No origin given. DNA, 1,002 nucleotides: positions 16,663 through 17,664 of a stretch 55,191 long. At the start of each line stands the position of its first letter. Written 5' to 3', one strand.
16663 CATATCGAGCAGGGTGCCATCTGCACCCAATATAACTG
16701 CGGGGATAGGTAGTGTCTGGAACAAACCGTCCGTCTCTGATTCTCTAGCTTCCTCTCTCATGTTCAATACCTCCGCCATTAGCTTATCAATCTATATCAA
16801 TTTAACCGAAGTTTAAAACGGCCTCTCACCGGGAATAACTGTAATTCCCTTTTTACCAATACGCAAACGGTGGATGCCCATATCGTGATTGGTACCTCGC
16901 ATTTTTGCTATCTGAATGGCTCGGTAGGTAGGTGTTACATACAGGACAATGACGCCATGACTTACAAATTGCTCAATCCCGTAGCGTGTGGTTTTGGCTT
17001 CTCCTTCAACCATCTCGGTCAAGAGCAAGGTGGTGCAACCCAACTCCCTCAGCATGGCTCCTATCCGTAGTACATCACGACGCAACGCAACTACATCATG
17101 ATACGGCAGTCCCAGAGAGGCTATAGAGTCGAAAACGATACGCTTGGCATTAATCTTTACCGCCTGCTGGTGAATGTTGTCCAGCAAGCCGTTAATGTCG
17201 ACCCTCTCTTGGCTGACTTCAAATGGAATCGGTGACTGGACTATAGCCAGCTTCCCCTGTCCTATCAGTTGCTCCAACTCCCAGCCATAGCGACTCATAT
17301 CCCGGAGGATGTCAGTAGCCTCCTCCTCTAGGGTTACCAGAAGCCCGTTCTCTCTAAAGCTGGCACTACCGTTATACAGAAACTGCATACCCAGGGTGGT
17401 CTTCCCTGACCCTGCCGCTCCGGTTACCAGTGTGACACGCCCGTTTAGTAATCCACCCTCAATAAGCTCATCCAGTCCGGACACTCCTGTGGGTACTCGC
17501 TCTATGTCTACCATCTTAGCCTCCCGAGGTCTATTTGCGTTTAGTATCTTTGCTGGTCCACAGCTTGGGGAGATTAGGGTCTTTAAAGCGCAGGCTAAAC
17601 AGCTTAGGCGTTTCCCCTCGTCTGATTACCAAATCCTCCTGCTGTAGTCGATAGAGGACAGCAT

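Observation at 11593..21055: Eight-gene operon coupling three KaiC/RecA-like ATPases and a phosphorelay to trehalose synthase and a cellulose-synthase-like GT2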

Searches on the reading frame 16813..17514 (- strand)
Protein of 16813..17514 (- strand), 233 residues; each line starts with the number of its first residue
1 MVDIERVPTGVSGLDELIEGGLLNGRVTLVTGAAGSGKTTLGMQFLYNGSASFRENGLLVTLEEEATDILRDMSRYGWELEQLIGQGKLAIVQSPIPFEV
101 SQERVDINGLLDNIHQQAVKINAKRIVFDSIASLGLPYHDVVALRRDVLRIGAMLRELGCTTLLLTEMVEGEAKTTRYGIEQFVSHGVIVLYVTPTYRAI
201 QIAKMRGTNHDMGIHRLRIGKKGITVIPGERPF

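Call 4: search_protein_families(library=pfam, proteins=[window:16813-17514:-], max_evalue=0.01)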
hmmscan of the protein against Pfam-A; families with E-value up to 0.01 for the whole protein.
window:16813-17514:- (233 aa): 8 families
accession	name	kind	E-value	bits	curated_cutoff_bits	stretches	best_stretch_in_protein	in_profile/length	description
PF06745.19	ATPase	-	2.6e-62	210.7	26.6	1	7-229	1-229/231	KaiC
PF13481.12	AAA_25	-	3.1e-06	27.4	27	1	13-164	21-186/195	AAA domain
PF25199.1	nSTAND_NTPase5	-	0.00041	20.6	34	1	25-69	41-82/145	Novel STAND NTPase 5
PF03796.21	DnaB_C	-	0.00091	19.1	27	1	7-71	2-65/255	DnaB-like helicase C terminal domain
PF00154.27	RecA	-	0.0016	18.4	27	1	2-47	28-74/262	recA bacterial DNA recombination protein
PF13245.12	AAA_19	-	0.0051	17.4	25.1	0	23-71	9-58/134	AAA domain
PF13555.12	AAA_29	-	0.0064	16.6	27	0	25-41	23-38/61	P-loop containing region of AAA domain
PF09848.15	SLFN-g3_helicase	-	0.0069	16.1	24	1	26-49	2-25/354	Schlafen group 3, DNA/RNA helicase domain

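Call 41: search_protein_families(library=ncbifam, proteins=[window:16813-17514:-], max_evalue=0.00001)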
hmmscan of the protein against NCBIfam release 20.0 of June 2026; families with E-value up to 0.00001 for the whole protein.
window:16813-17514:- (233 aa): 8 families
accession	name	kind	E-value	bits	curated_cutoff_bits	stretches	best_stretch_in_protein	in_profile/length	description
NF006799.0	PRK09302.1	equivalog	1.5e-57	195.3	408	1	3-228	9-240/515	circadian clock protein KaiC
TIGR02655.1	circ_KaiC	equivalog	5.3e-48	163.9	546.25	1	6-228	2-230/484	circadian clock protein KaiC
TIGR03880.1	KaiC_arch_3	hypoth_equivalog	1.5e-38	132.6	249.45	1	10-227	1-218/224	KaiC domain-containing protein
TIGR03877.1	thermo_KaiC_1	hypoth_equivalog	1.3e-35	123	307.25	1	4-228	1-234/238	KaiC domain-containing protein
TIGR03881.1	KaiC_arch_4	hypoth_equivalog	6.4e-27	94.7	247.8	1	5-227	1-229/231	KaiC domain-containing protein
NF052589.1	ArlH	equivalog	1.7e-10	41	215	1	14-135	9-128/229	archaellum protein ArlH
NF004723.0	PRK06067.1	subfamily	1.7e-10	40.9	194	1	6-134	15-141/243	flagellar accessory protein FlaH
TIGR00416.1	sms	equivalog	3.8e-06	25.9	403.05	1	5-134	74-182/454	DNA repair protein RadA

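Call 52: search_solved_structures(query=window:16813-17514:-, max_evalue=1e-25, show_alignments=2)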
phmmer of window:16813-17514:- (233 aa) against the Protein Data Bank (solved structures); distinct sequences matched with E-value up to 1e-25: 43.
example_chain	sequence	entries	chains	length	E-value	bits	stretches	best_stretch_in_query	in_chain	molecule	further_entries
8zn5_B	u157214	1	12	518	2e-68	233.6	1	3-228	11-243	KaiC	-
8zn6_F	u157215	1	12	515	1.6e-66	227.4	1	4-228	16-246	KaiC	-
8jon_A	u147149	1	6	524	5.1e-64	219.2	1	3-228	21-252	Circadian clock oscillator protein KaiC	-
5jwq_A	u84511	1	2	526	1.7e-63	217.5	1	3-228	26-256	Circadian clock protein kinase KaiC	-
8zn7_D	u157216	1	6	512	3.3e-63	216.6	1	3-228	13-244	KaiC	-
7dy1_A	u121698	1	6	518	7.2e-63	215.4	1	3-228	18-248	Circadian clock protein kinase KaiC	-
4o0m_A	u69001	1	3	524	7.6e-63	215.4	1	3-228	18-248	Circadian clock protein kinase KaiC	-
7x1z_A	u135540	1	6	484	1.7e-61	211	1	5-228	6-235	Circadian clock oscillator protein KaiC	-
3s1a_A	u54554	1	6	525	2.4e-61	210.5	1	5-228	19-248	Circadian clock protein kinase kaiC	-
9ofh_A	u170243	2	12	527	2.4e-61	210.4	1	5-228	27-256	Circadian clock oscillator protein KaiC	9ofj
7s65_A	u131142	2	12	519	5.6e-61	209.3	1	5-228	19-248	Circadian clock protein kinase KaiC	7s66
7dyi_A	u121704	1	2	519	1.1e-60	208.3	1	5-228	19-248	Circadian clock protein kinase KaiC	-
3k09_A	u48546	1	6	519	1.4e-60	207.9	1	5-228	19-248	Circadian clock protein kinase kaiC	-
3k0c_A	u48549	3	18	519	1.5e-60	207.9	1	5-228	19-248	Circadian clock protein kinase KaiC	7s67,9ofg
3jzm_A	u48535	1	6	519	2.5e-60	207.1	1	5-228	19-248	Circadian clock protein kinase kaiC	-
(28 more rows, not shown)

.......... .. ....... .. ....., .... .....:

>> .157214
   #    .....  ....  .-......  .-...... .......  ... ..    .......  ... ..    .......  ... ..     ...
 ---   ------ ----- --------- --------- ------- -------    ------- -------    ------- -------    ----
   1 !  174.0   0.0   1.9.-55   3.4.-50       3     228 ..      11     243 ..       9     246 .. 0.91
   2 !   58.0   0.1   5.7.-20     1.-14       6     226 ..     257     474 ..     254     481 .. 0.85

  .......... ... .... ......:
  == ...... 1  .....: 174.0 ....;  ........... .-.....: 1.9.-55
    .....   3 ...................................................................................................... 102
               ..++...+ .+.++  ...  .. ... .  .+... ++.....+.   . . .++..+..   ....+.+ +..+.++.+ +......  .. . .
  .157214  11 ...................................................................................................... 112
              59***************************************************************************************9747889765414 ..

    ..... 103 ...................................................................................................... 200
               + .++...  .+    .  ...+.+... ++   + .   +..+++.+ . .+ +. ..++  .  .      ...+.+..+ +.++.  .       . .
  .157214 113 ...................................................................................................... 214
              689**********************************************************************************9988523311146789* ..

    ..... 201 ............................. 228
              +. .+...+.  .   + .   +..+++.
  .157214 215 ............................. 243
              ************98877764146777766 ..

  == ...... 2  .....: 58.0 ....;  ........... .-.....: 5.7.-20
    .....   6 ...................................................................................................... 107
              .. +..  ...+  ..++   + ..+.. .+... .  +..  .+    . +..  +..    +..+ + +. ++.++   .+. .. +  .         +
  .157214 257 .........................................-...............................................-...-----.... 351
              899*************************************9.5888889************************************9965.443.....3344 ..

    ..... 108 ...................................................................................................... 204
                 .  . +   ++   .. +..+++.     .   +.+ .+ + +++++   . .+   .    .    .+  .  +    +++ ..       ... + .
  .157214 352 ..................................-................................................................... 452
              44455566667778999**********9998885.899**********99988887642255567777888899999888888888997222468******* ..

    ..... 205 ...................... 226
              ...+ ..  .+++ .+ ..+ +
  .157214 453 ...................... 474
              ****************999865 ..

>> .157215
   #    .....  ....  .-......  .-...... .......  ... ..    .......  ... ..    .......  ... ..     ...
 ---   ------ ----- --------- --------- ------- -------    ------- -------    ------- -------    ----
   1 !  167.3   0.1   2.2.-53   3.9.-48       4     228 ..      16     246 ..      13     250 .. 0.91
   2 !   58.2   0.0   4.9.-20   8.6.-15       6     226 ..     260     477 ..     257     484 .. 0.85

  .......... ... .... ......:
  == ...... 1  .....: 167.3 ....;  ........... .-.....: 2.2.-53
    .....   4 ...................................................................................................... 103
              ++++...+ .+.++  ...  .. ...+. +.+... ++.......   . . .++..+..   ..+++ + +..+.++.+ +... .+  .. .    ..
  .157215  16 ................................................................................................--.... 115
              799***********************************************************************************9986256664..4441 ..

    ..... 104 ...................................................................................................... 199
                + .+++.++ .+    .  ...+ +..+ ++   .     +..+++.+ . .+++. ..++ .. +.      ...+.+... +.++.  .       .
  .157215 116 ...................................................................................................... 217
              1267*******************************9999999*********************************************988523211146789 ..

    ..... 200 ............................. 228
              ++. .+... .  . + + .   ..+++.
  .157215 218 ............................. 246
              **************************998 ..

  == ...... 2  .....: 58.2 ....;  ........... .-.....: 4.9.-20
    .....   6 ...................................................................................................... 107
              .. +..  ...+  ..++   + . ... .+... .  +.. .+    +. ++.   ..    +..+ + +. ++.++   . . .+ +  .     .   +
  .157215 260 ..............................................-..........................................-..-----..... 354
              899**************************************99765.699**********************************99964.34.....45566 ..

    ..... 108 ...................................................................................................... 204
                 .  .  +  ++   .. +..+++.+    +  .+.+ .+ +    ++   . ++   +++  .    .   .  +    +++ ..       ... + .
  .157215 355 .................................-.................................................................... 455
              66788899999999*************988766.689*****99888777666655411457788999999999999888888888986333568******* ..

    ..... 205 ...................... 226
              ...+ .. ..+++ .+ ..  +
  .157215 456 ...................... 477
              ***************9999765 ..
